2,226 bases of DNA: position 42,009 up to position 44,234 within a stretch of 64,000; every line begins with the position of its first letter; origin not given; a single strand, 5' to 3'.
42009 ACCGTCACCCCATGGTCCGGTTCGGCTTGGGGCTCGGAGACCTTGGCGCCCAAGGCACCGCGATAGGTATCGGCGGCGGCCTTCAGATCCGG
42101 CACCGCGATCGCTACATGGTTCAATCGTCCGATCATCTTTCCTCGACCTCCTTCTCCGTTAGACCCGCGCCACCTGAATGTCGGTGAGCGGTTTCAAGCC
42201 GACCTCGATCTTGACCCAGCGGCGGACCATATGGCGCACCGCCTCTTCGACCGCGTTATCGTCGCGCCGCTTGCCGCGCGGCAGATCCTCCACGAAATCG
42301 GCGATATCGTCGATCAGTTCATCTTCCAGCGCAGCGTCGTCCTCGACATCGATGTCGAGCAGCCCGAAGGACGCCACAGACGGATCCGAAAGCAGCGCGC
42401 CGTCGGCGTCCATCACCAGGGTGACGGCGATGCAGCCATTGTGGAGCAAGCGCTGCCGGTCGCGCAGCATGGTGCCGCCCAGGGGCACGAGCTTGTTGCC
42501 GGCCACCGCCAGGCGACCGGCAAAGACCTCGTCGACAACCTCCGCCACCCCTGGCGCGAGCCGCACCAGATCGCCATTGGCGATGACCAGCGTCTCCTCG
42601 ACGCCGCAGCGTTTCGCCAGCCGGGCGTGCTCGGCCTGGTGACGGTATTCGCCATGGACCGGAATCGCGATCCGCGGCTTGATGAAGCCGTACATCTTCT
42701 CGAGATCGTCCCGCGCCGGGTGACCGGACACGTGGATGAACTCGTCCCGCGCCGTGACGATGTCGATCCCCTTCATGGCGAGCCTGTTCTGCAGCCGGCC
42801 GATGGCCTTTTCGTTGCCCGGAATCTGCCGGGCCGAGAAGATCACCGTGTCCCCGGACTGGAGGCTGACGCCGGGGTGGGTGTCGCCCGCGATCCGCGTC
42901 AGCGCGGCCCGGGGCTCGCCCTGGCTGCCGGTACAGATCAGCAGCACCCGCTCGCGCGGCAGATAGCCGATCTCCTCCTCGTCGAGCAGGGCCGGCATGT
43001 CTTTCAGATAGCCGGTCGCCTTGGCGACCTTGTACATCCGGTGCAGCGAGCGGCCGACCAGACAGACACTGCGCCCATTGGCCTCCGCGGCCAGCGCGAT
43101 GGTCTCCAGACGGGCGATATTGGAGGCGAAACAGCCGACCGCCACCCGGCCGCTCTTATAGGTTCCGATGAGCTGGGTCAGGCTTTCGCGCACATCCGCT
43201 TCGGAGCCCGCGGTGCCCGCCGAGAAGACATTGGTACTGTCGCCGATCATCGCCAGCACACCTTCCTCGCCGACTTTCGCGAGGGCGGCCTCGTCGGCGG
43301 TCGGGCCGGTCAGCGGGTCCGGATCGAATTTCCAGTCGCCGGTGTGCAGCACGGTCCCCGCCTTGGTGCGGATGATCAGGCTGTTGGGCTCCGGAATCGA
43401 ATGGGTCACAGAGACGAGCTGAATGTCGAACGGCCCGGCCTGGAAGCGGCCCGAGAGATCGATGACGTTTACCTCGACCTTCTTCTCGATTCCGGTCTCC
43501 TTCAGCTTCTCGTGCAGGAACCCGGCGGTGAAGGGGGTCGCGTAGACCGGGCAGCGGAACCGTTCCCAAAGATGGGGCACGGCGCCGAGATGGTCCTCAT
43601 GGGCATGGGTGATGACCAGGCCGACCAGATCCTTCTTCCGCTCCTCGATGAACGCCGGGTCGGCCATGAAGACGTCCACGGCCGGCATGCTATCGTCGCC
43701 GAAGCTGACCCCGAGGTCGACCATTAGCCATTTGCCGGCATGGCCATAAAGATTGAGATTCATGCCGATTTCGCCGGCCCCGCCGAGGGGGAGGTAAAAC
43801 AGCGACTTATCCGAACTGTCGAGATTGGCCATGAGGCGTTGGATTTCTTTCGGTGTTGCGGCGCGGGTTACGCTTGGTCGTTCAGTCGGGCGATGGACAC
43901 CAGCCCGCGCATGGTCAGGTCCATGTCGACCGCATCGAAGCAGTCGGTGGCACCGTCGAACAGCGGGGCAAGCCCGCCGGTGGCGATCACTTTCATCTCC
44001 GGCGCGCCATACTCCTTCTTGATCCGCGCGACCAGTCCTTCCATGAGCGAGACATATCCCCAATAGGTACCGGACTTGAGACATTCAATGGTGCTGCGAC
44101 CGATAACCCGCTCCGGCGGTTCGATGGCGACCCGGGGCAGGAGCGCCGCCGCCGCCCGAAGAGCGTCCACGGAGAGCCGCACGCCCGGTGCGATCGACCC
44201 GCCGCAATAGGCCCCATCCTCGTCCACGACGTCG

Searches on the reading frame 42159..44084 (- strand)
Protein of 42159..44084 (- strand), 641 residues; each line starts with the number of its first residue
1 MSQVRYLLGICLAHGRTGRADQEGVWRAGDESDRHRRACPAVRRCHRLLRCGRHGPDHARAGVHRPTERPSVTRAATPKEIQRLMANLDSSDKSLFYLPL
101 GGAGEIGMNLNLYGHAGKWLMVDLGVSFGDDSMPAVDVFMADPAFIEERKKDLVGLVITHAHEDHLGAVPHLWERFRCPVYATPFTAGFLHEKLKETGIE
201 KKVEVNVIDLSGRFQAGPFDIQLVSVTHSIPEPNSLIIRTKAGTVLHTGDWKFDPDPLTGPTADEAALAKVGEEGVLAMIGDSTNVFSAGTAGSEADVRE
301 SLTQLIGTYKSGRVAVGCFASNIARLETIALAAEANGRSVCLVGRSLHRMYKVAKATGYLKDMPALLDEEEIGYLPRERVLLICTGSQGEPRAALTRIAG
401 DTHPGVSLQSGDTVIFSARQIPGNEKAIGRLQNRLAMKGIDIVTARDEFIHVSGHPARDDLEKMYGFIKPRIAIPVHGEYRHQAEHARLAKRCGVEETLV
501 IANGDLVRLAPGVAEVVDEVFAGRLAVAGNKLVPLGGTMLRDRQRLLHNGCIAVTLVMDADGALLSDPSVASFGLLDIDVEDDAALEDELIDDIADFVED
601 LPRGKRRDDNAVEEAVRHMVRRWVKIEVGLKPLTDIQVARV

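Call 13: search_protein_families(library=pfam, proteins=[window:42159-44084:-], max_evalue=0.001)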
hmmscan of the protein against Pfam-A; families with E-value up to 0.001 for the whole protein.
window:42159-44084:- (641 aa): 5 families
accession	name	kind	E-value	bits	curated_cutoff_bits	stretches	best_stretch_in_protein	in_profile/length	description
PF22505.1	RNase_J_b_CASP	-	3.2e-39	134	27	1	312-435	2-126/126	Ribonuclease J, beta-CASP domain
PF00753.33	Lactamase_B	-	3e-14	53.9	22.7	1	112-256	10-155/196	Metallo-beta-lactamase superfamily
PF07521.17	RMMBL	-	1e-11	45.1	21.6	1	442-492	4-55/63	Zn-dependent metallo-hydrolase RNA specificity domain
PF17770.6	RNase_J_C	-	1.3e-11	45.8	23.8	1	540-638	2-99/102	Ribonuclease J C-terminal domain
PF12706.13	Lactamase_B_2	-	4.9e-11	43.1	27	1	148-255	26-147/200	Beta-lactamase superfamily domain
